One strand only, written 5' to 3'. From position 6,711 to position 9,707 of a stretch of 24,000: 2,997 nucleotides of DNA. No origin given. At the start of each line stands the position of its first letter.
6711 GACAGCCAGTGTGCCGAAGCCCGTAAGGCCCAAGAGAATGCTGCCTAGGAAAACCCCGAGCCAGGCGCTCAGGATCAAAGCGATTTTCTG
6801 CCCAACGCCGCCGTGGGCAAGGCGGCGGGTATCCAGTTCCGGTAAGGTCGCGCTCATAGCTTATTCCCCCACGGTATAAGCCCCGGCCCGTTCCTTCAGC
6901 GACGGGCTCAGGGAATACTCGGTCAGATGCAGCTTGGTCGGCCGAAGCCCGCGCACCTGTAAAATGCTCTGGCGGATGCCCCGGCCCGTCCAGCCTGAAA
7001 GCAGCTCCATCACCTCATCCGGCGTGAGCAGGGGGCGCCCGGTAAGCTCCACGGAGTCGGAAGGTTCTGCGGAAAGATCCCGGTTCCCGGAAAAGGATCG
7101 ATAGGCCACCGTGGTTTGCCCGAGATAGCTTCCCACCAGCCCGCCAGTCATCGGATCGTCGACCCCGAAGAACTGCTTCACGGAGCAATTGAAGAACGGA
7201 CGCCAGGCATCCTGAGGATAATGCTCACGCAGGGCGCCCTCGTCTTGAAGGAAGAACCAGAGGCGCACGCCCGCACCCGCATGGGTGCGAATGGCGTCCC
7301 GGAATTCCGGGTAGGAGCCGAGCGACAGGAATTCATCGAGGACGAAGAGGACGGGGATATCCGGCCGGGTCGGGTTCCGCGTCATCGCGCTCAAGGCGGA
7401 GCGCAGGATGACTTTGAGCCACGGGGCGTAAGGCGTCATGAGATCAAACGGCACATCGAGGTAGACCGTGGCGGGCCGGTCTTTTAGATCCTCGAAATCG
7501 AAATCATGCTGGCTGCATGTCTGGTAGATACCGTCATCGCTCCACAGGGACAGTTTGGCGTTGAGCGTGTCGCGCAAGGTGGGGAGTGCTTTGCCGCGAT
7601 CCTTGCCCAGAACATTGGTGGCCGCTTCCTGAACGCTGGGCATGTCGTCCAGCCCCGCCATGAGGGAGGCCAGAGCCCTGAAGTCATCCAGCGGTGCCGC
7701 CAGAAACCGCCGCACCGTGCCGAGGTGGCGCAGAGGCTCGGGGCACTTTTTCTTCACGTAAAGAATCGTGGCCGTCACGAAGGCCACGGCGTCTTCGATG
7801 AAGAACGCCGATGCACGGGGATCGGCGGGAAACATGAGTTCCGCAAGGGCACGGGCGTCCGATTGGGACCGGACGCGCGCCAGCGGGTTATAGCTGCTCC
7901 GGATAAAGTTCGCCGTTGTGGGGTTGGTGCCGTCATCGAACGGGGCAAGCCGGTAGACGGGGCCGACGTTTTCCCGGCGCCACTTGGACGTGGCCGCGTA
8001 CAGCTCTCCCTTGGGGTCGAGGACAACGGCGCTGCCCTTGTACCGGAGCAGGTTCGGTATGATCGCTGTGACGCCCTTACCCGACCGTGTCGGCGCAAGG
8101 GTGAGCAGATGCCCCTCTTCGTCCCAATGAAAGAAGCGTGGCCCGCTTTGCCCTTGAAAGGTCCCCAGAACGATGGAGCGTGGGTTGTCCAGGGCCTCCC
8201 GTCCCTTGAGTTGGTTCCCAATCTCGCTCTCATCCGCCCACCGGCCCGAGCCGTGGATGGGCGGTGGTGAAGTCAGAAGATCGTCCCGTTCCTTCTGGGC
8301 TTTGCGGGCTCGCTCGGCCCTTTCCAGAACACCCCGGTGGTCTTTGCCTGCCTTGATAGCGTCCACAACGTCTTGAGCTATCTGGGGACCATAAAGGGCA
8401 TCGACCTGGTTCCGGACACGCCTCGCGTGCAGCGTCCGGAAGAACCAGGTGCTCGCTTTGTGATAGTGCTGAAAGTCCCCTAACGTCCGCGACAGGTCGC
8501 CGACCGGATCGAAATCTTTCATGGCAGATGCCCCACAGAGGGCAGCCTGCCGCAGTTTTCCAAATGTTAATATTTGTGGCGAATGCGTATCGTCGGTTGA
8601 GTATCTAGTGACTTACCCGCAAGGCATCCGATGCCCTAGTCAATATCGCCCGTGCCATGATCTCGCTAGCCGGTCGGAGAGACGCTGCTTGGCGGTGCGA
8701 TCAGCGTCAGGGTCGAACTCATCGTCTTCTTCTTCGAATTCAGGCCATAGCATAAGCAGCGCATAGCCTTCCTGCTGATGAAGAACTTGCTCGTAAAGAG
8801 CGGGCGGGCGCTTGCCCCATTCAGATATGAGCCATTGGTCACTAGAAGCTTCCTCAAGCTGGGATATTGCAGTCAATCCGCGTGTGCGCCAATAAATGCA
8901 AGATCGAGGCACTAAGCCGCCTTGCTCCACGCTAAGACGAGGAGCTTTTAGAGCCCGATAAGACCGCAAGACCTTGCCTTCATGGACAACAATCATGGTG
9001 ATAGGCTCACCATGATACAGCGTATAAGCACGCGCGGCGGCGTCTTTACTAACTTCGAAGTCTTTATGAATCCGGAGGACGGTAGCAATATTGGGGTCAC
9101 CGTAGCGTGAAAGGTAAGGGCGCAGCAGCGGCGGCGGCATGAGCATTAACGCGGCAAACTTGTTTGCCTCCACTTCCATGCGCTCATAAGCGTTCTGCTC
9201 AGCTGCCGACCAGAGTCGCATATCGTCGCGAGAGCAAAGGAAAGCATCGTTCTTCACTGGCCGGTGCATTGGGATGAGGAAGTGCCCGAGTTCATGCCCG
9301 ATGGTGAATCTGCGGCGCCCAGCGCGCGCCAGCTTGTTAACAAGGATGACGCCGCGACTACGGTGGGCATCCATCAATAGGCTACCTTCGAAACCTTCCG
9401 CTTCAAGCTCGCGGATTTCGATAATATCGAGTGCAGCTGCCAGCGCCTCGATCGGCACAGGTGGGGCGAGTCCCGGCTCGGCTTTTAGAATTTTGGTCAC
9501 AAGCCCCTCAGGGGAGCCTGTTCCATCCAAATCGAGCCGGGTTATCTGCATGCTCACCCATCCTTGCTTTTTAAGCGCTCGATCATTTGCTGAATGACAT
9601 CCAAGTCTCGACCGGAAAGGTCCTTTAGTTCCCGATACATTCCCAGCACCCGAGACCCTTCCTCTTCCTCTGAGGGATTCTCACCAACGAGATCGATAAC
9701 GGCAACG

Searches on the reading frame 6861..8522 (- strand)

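Call 31: search_protein_families(library=pfam, proteins=[window:6861-8522:-], max_evalue=0.001)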
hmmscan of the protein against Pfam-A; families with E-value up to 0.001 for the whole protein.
window:6861-8522:- (553 aa): 3 families
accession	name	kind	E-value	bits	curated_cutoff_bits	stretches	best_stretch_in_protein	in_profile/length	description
PF02534.20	T4SS-DNA_transf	-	2.7e-57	195.1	20.1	1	132-547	37-456/468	Type IV secretory system Conjugative DNA transfer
PF12696.13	TraG-D_C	-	6e-25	88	22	1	390-507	1-124/126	TraM recognition site of TraD and TraG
PF10412.15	TrwB_AAD_bind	-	3e-10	40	20.5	1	137-508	16-367/387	Type IV secretion-system coupling protein DNA-binding domain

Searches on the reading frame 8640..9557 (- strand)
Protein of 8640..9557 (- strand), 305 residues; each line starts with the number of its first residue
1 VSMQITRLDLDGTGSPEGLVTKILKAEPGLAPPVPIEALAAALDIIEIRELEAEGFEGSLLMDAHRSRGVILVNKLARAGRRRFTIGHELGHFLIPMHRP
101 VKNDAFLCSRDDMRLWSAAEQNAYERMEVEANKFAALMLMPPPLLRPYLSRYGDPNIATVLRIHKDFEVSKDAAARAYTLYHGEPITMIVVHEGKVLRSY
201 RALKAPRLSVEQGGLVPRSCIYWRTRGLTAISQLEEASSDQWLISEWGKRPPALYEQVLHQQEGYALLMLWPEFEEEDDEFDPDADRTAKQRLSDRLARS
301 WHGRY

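Call 31: search_protein_families(library=pfam, proteins=[window:8640-9557:-], max_evalue=0.001)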
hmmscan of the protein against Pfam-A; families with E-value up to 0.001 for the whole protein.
window:8640-9557:- (305 aa): 1 family
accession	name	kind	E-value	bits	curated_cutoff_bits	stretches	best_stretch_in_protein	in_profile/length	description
PF06114.19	Peptidase_M78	-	1e-14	54.8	22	1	46-176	6-120/123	IrrE N-terminal-like domain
